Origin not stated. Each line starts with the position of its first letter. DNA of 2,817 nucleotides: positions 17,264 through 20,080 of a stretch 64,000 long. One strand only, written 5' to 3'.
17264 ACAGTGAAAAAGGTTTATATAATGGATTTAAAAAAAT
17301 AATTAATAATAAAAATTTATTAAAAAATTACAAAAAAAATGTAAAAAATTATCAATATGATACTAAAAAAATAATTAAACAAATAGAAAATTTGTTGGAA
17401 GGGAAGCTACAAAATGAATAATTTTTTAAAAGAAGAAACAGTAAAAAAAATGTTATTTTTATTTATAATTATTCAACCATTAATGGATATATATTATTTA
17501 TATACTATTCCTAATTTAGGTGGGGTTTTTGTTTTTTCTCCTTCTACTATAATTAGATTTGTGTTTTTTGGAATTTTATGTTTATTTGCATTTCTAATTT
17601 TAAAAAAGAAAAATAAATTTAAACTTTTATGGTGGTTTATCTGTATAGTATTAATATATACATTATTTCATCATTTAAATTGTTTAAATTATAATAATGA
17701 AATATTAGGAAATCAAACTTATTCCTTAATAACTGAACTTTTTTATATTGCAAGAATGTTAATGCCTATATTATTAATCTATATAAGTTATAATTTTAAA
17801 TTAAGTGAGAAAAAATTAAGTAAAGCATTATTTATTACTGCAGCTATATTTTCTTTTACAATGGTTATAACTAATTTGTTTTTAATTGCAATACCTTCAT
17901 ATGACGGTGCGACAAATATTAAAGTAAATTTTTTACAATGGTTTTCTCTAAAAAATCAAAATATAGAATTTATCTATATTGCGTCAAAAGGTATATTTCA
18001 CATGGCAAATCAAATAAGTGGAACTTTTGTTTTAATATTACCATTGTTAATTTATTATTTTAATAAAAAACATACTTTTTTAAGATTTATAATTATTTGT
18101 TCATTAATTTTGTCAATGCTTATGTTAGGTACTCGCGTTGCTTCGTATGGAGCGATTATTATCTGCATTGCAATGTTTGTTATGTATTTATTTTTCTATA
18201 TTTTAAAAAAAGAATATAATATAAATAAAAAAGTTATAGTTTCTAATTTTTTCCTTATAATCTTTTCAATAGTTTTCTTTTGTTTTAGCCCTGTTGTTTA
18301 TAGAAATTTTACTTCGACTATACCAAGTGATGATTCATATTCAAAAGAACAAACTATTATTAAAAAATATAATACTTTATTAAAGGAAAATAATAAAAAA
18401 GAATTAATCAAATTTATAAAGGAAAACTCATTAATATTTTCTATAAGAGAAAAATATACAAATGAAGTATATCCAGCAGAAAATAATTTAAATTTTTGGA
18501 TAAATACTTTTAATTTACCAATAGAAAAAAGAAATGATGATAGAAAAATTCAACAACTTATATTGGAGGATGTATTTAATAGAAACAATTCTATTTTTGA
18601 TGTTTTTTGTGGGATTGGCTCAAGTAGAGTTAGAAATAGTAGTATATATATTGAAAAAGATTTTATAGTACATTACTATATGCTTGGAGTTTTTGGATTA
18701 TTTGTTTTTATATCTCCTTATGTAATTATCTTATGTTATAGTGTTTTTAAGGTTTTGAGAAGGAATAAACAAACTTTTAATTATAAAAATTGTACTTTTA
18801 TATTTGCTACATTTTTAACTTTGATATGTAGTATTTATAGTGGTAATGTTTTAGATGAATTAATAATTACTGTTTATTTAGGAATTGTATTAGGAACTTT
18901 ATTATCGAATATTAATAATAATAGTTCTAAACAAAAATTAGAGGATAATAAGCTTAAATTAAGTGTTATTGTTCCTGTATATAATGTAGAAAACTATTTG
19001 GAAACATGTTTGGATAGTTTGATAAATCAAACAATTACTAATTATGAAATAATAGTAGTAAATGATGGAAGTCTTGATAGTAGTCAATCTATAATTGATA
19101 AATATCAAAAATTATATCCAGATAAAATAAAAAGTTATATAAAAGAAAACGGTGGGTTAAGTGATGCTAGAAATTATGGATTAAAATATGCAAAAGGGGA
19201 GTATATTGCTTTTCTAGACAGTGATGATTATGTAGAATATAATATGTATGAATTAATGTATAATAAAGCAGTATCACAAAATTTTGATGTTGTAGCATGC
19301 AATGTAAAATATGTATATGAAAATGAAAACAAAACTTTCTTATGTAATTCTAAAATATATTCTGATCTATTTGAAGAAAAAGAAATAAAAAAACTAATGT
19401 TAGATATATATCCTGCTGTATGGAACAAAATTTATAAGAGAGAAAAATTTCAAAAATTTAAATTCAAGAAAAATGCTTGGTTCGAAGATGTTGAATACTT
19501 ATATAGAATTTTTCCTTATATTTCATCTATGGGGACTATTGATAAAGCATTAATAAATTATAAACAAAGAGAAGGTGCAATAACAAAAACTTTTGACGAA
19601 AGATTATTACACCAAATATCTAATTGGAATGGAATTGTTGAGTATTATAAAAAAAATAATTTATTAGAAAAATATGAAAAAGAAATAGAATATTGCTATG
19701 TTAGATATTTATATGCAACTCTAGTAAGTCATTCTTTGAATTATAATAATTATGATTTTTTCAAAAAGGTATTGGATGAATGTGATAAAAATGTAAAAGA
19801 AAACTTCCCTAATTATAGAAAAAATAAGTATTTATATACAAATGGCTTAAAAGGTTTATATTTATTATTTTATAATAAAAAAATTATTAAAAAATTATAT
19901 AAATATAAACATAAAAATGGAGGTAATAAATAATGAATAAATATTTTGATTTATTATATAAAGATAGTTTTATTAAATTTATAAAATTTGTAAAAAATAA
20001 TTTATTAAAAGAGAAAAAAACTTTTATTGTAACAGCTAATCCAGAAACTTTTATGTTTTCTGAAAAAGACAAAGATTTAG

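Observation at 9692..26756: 17-kb cell-wall glycopolymer locus: teichoic-acid-type linkage-unit enzymes combined with Wzx/Wzy export and double O-acylation machinery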

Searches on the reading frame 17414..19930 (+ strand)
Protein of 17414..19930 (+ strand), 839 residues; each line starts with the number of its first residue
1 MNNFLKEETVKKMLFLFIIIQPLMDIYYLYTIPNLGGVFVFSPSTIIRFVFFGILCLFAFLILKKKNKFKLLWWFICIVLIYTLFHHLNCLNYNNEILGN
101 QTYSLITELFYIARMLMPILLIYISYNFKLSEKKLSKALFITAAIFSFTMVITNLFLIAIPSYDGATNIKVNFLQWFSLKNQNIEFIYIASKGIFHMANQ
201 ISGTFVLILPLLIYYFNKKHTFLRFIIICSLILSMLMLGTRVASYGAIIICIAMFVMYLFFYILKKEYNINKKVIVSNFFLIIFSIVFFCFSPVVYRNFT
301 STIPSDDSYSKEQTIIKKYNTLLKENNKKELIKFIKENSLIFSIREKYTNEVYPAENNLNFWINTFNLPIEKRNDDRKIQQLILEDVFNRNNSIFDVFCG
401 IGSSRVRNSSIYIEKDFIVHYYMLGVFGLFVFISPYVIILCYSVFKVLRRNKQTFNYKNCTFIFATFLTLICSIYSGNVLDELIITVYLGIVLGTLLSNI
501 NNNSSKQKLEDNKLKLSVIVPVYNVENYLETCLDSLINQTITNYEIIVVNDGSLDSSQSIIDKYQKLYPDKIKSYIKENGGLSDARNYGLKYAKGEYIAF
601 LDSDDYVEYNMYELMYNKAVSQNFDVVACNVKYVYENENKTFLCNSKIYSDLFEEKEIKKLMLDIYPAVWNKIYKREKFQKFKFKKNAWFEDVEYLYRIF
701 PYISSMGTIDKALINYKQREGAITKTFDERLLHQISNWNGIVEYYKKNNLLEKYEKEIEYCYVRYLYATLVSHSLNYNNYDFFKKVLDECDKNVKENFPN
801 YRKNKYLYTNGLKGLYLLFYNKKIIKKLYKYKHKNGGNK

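Call 4: search_protein_families(library=pfam, proteins=[window:17414-19930:+], max_evalue=0.01)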
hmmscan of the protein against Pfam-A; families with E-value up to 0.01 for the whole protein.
window:17414-19930:+ (839 aa): 5 families
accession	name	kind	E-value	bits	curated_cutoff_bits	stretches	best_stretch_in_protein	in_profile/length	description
PF13425.11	O-antigen_lig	-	1.6e-49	169.5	31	1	8-501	2-460/462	O-antigen ligase like membrane protein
PF00535.33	Glycos_transf_2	-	1.1e-37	130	23.3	1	517-679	1-164/168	Glycosyl transferase family 2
PF10111.15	Glyco_tranf_2_2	-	1.1e-11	45.2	27.3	1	517-737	1-224/276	Glycosyltransferase like family 2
PF13641.12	Glyco_tranf_2_3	-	1.1e-08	35.8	27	1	516-631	3-123/230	Glycosyltransferase like family 2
PF10277.15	Frag1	-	0.0035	17.3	30.3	1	387-475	91-178/220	Frag1/DRAM/Sfk1 family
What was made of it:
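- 17414..19933 (+): g8, fusion of a Wzy/WaaL-clan membrane domain (residues 1-501, PF13425) with a cytoplasmic GT2 domain (511-839). PF13425 at 169 bits plus PF00535 at 130 bits (call 4).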

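Call 6: search_protein_families(library=ncbifam, proteins=[window:17414-19930:+], max_evalue=0.001)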
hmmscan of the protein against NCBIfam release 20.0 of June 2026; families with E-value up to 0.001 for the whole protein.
window:17414-19930:+ (839 aa): 18 families
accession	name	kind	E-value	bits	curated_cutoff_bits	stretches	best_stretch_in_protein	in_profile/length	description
NF007482.0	PRK10073.1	equivalog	8.6e-40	136.7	423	1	511-694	3-193/334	glycosyltransferase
NF047683.1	TeichurnBiosyTuaG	equivalog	1.6e-21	77.1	400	1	512-610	4-102/252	teichuronic acid biosynthesis protein TuaG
NF041875.1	EPS_EpsD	equivalog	7.8e-18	64.9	370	1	516-611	1-96/325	exopolysaccharide biosynthesis glycosyltransferase EpsD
NF053739.1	GlytfEpsEBac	equivalog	3.7e-17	62.2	450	1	515-613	2-101/265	glycosyltransferase EpsE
NF038302.1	EPS_HpsE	equivalog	6.4e-17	61.5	300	1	515-612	2-104/307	hormogonium polysaccharide biosynthesis glycosyltransferase HpsE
TIGR03937.1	PgaC_IcaA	equivalog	4.3e-16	58.9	422.3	1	504-621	35-152/407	poly-beta-1,6-N-acetyl-D-glucosamine synthase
TIGR03111.1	glyc2_xrt_Gpos1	hypoth_equivalog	6.2e-14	51.6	363.95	1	492-617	26-154/439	TIGR03111 family XrtG-associated glycosyltransferase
TIGR03965.1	mycofact_glyco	equivalog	7.2e-13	48.2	280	1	508-629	68-189/467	mycofactocin biosynthesis glycosyltransferase MftF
NF038299.1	EPS_HpsN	equivalog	1.5e-12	47.2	425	1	515-625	2-111/317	hormogonium polysaccharide biosynthesis glycosyltransferase HpsN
NF050050.1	ProtGlycPglI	equivalog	1.9e-12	47.2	500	1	515-726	3-211/306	GalNAc(5)-diNAcBac-PP-undecaprenol beta-1,3-glucosyltransferase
NF041394.1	GtaseAglG_Halo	equivalog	2.6e-12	46.7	440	1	515-612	2-100/304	glucosyl-dolichyl phosphate glucuronosyltransferase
TIGR04283.1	glyco_like_mftF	equivalog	8.1e-11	41.9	182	1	516-619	1-97/221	TIGR04283 family arsenosugar biosynthesis glycosyltransferase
NF007453.0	PRK10018.1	equivalog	5.1e-08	32.9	382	1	514-651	6-134/280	colanic acid biosynthesis glycosyltransferase WcaA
TIGR04017.1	WcaA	equivalog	1.3e-07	31.5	495.75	1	515-651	6-133/279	colanic acid biosynthesis glycosyltransferase WcaA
NF007986.1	PRK10714.1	equivalog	2.2e-07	30.2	529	1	515-630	7-125/316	undecaprenyl-phosphate 4-deoxy-4-formamido-L-arabinose transferase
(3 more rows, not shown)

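Call 25: search_solved_structures(query=window:17414-19930:+, max_evalue=0.01)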
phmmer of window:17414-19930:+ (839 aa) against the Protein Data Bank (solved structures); distinct sequences matched with E-value up to 0.01: 30.
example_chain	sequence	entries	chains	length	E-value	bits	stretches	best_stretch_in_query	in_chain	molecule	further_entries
5hea_A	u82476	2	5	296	1.5e-33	119.6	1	511-736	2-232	Putative glycosyltransferase (GalT1)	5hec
3bcv_A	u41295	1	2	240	2.1e-27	99.2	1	515-641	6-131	Putative glycosyltransferase protein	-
2z87_A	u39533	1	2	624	9.3e-26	93.7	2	506-617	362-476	Chondroitin synthase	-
2z86_A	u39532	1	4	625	9.4e-26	93.7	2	506-617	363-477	Chondroitin synthase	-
6p61_A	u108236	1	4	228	3.2e-17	65.5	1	516-648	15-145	Glycosyltransferase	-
5tze_C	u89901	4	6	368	8.6e-16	60.8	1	514-609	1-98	Glycosyl transferase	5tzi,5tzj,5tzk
5tz8_A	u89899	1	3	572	1.7e-15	59.8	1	514-609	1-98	Glycosyl transferase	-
6h1j_A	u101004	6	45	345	6.9e-15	57.8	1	514-640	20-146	Probable ss-1,3-N-acetylglucosaminyltransferase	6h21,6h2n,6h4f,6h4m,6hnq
8bz4_A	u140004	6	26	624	6.4e-14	54.6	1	511-802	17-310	Glycosyltransferase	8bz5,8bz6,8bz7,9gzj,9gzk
8bz8_A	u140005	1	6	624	7.9e-14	54.3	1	511-733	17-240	Glycosyltransferase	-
3l7i_A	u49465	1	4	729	3.2e-13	52.2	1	515-625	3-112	Teichoic acid biosynthesis protein F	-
3l7j_A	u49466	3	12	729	3.2e-13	52.2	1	515-625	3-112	Teichoic acid biosynthesis protein F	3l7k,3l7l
3l7m_A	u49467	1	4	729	3.2e-13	52.2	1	515-625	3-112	Teichoic acid biosynthesis protein F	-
8vh7_A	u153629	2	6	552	9.7e-09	37.4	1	516-629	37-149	Heparosan synthase B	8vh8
8viw_A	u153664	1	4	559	9.9e-09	37.4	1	516-629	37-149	Heparosan synthase B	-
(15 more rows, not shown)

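Call 57: find_homologous_proteins(query=window:17414-19930:+, max_evalue=1e-10)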
Query window:17414-19930:+ (839 aa): 105 proteins with E <= 1e-10 among 8000 candidates.
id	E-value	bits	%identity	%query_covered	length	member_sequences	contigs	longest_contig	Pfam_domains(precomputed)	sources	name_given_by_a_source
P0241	0.0e+0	1850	100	100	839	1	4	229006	PF13425.12,PF10111.15,PF13641.13,PF00535.33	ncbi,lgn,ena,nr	ncbi:MAG: O-antigen ligase family protein [Bacilli bacterium]|nr:O-antigen ligase family protein [Ba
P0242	0.0e+0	1403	75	100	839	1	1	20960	PF13425.12,PF10111.15,PF13641.13,PF00535.33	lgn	-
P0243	0.0e+0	1029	57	100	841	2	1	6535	PF13425.12,PF10111.15,PF13641.13,PF00535.33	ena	-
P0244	4.0e-283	960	53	99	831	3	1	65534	PF13425.12,PF10111.15,PF13506.14,PF13641.13,PF00535.33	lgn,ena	-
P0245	3.1e-207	709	44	98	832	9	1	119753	PF13425.12,PF10111.15,PF13641.13,PF00535.33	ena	-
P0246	2.3e-151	524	39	93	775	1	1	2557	PF13425.12,PF10111.15,PF13641.13,PF00535.33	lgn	-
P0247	4.5e-112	394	42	60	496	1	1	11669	PF13425.12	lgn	-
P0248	4.3e-104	368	40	59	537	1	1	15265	PF13425.12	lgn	-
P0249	4.2e-103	365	41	60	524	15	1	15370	PF13425.12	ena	-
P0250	2.5e-102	362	35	80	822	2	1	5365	PF13425.12,PF10111.15,PF13506.14,PF13641.13,PF00535.33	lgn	-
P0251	1.8e-98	349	40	60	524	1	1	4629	PF13425.12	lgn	-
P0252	5.5e-98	348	40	59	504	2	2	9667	PF13425.12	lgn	-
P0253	3.2e-97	345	39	59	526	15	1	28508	PF13425.12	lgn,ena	-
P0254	6.3e-97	344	38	60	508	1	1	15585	PF13425.12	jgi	-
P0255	9.5e-97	344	41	58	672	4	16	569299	PF13425.12,PF08660.18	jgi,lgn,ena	-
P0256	1.9e-96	343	39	59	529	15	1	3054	PF13425.12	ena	-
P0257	2.4e-96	342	40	60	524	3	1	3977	PF13425.12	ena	-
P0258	3.7e-96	342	40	59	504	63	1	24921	PF13425.12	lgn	-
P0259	3.7e-96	342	38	59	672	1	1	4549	PF13425.12,PF08660.18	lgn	-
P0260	3.9e-96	341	37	60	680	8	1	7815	PF13425.12,PF08660.18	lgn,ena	-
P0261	6.6e-96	341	39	58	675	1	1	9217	PF13425.12,PF08660.18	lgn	-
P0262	8.2e-96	340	40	60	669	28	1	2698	PF13425.12,PF08660.18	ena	-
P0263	4.6e-95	338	38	60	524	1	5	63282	PF13425.12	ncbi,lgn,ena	-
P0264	6.8e-95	337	38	57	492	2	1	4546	PF13425.12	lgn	-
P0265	1.4e-94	336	36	71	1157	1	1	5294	PF13425.12,PF04488.22,PF13641.13,PF05704.19,PF00535.33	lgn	-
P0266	1.4e-94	336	30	95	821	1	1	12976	PF13425.12,PF10111.15,PF13641.13,PF00535.33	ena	-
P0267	1.7e-94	336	40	59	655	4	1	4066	PF13425.12,PF08660.18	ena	-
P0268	1.9e-94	336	41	59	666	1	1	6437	PF13425.12,PF08660.18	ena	-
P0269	3.6e-94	335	37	59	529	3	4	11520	PF13425.12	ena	-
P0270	4.8e-94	335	39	60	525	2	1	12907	PF13425.12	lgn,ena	-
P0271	5.8e-94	334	39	59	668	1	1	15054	PF13425.12,PF08660.18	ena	-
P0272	9.7e-94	334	37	60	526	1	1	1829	PF13425.12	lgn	-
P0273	1.7e-93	333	37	59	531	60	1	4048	PF13425.12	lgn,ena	-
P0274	2.9e-93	332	39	60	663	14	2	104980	PF13425.12,PF08660.18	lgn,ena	-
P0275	4.4e-93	331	40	60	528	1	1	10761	PF13425.12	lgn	-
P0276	5.3e-93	331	37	67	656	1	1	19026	PF13425.12,PF08660.18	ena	-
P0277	1.3e-91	327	37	59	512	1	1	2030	PF13425.12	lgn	-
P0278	2.8e-91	325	40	59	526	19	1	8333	PF13425.12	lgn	-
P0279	4.9e-91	325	41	58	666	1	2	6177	PF13425.12,PF08660.18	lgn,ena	-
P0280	4.9e-90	321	40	59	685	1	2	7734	PF13425.12,PF08660.18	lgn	-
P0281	6.7e-90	321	38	56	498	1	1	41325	PF13425.12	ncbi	-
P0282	1.0e-89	320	37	60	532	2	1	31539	PF13425.12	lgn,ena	-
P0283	2.0e-89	319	38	58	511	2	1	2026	PF13425.12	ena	-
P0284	2.0e-89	319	38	60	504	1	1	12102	PF13425.12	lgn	-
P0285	7.6e-88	314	38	59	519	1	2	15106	PF13425.12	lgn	-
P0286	2.2e-84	303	38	58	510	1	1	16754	PF13425.12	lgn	-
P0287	3.1e-84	302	37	58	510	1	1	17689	PF13425.12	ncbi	-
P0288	9.0e-84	301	30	80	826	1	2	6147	PF13425.12,PF10111.15,PF13641.13,PF00535.33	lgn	-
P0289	1.4e-83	300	36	59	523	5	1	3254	PF13425.12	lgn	-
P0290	2.2e-82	296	36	58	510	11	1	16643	PF13425.12,PF14296.12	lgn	-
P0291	2.5e-82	296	36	59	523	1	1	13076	PF13425.12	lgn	-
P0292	1.0e-79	287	35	59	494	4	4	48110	PF13425.12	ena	-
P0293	5.4e-78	281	37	60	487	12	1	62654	PF13425.12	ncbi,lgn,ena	-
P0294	1.2e-77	280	36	61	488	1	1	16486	PF13425.12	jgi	-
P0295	2.9e-77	279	33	59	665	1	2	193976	PF13425.12,PF08660.18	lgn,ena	-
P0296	1.2e-76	277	37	59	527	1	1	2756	PF13425.12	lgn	-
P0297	1.3e-76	277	33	61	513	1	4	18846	PF13425.12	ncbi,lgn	ncbi:MAG: O-antigen ligase family protein [Bacilli bacterium]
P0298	4.4e-76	275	34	59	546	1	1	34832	PF13425.12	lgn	-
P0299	4.6e-76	275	33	59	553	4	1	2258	PF13425.12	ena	-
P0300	1.0e-75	274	36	58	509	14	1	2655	PF13425.12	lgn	-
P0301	1.1e-75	274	34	59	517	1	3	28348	PF13425.12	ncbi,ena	-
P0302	3.6e-75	272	34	59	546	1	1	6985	PF13425.12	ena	-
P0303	3.9e-75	272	34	58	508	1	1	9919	PF13425.12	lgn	-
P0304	2.1e-74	270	35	59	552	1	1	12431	PF13425.12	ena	-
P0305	2.8e-74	269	32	59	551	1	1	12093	PF13425.12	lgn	-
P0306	1.4e-73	267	36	61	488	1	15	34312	PF13425.12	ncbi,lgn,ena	-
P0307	1.5e-73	267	36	61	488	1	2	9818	PF13425.12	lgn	-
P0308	1.5e-73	267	36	61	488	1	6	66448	PF13425.12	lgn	-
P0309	1.6e-73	267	36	61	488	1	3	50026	PF13425.12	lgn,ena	-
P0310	2.0e-73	266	36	61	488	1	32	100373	PF13425.12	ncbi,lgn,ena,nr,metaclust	ncbi:putative uncharacterized protein [Firmicutes bacterium CAG:822]|nr:putative uncharacterized pro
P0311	2.8e-73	266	36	61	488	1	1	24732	PF13425.12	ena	-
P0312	4.2e-73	265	36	61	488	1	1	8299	PF13425.12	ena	-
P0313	4.5e-73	265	36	61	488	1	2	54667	PF13425.12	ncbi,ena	-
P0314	6.1e-73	265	36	60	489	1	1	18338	PF13425.12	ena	-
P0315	9.8e-73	264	32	59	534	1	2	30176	PF13425.12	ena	-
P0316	1.8e-72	263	35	61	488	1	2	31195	PF13425.12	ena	-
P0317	2.2e-72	263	35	58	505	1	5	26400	PF13425.12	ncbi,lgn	ncbi:MAG: O-antigen ligase family protein [Romboutsia sp.]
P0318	3.1e-72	262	36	58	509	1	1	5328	PF13425.12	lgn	-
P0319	5.4e-72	262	32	58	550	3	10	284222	PF13425.12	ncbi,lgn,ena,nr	ncbi:MAG: O-antigen ligase family protein [Paeniclostridium sordellii]|nr:O-antigen ligase family pr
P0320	7.3e-72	261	34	59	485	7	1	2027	PF13425.12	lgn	-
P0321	9.9e-72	261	35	59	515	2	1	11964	PF13425.12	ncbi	-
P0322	1.6e-71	260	36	60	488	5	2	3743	PF13425.12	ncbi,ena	-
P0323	2.6e-71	259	35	58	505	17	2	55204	PF13425.12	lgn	-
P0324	4.4e-71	259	32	60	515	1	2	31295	PF13425.12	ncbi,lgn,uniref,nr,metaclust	ncbi:hypothetical protein IV38_GL000713 [Lactobacillus selangorensis]|uniref:Uncharacterized protein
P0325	6.0e-71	258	33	58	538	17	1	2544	PF13425.12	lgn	-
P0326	9.6e-71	258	33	58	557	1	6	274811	PF13425.12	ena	-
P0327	2.1e-70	256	35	58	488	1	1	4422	PF13425.12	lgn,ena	-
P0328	1.4e-69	254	35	61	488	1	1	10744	PF13425.12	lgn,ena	-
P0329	6.8e-69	251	33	58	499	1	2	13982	PF13425.12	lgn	-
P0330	1.4e-68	250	33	68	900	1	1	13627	PF13425.12,PF00534.27,PF20706.4,PF13692.13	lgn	-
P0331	1.1e-67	247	32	58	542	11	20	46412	PF13425.12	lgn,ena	-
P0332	5.8e-58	215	32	59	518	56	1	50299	PF13425.12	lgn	-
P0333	3.7e-53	199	31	34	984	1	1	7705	PF10111.15,PF13641.13,PF00535.33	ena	-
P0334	7.1e-52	195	32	58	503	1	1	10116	PF13425.12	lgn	-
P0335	1.6e-51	194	27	59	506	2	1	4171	PF13425.12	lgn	-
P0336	6.9e-41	159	44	15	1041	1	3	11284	PF10111.15,PF13641.13,PF04055.28,PF13353.12,PF00535.33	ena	-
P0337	9.9e-34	135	31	50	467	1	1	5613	PF13425.12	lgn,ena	-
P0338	1.6e-31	128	47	14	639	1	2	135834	PF10111.15,PF13506.14,PF13641.13,PF00535.33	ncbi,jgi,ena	-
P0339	6.2e-30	123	38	26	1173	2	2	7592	PF10111.15,PF13641.13,PF04464.21,PF00535.33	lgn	-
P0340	2.4e-24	104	28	49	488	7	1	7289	PF13425.12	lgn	-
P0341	5.9e-19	86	40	13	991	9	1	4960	PF10111.15,PF13641.13,PF01501.27,PF00535.33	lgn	-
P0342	2.5e-18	84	41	16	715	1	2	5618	PF10111.15,PF13506.14,PF13641.13,PF00535.33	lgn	-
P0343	9.6e-16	76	24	64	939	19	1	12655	PF13425.12,PF00534.27,PF13692.13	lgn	-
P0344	6.7e-15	73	37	15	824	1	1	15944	PF10111.15,PF13641.13,PF04464.21,PF00535.33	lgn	-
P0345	7.3e-14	69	32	27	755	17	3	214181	PF10111.15,PF13641.13,PF04464.21,PF00535.33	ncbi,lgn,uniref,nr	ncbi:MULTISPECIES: CDP-glycerol glycerophosphotransferase family protein [unclassified Mammaliicoccu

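Call 70: predict_structure(alignment_id=A3)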
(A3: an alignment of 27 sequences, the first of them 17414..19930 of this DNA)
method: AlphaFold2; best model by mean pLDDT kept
length: 839 residues; sequences in the alignment: 27
mean_pLDDT: 86.9   pTM: 0.63
mean pLDDT of the five models: 86.9, 86.8, 86.7, 85.7, 85.2
residues with pLDDT >= 90: 428; 70-90: 342; 50-70: 42; < 50: 27
segments of 3 or more residues with pLDDT < 50: 35-37, 299-305, 503-512, 836-839
pLDDT, mean of each block of 10 residues (from residue 1): 74 95 88 56 84 92 80 89 94 80 84 92 92 95 98 95 84 84 78 91 96 96 98 95 94 97 83 94 96 70 46 78 87 88 86 89 88 83 91 91 88 85 94 95 91 86 97 82 93 94 46 79 89 95 93 88 93 89 90 93 92 94 92 83 84 91 70 86 82 87 92 87 71 89 94 94 90 86 92 94 89 84 88 60
secondary structure, 60 per line:
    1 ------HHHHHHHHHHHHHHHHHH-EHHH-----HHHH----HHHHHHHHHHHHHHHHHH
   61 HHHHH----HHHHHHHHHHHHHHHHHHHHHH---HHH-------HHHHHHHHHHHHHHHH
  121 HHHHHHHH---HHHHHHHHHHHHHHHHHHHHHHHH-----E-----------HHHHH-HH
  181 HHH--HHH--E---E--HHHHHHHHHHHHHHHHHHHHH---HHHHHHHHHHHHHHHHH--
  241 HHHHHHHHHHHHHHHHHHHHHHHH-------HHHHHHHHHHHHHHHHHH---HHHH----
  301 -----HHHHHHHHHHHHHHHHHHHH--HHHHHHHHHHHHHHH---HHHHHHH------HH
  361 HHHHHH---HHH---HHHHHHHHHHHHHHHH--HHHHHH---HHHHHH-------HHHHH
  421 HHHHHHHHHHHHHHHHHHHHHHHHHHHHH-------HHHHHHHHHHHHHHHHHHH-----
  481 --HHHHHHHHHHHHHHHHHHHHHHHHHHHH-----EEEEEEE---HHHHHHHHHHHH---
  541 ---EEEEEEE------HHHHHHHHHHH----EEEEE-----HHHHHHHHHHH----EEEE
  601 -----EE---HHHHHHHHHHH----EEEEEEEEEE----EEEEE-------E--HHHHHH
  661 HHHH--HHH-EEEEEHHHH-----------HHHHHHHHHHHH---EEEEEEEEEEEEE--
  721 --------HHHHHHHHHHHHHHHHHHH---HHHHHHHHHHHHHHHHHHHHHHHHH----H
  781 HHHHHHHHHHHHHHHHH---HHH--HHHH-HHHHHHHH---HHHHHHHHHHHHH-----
elements in order (helices of 4 or more, strands of 3 or more residues): H7-24 H35-38 H43-65 H70-91 H105-128 H132-155 H173-177 H179-183 H198-218 H222-238 H241-264 H272-289 H293-296 H306-325 H328-342 H346-352 H359-366 H376-391 H394-399 H403-408 H416-449 H457-475 H483-510 E516-522 H526-537 E544-550 H557-567 E572-576 H582-592 E597-600 H611-621 E626-635 E640-644 H655-664 E671-675 H676-679 H691-702 E706-718 H729-747 H751-775 H780-797 H806-809 H811-818 H822-834
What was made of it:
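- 17414..19933 (+): AF2 pLDDT 86.9 (call 70).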
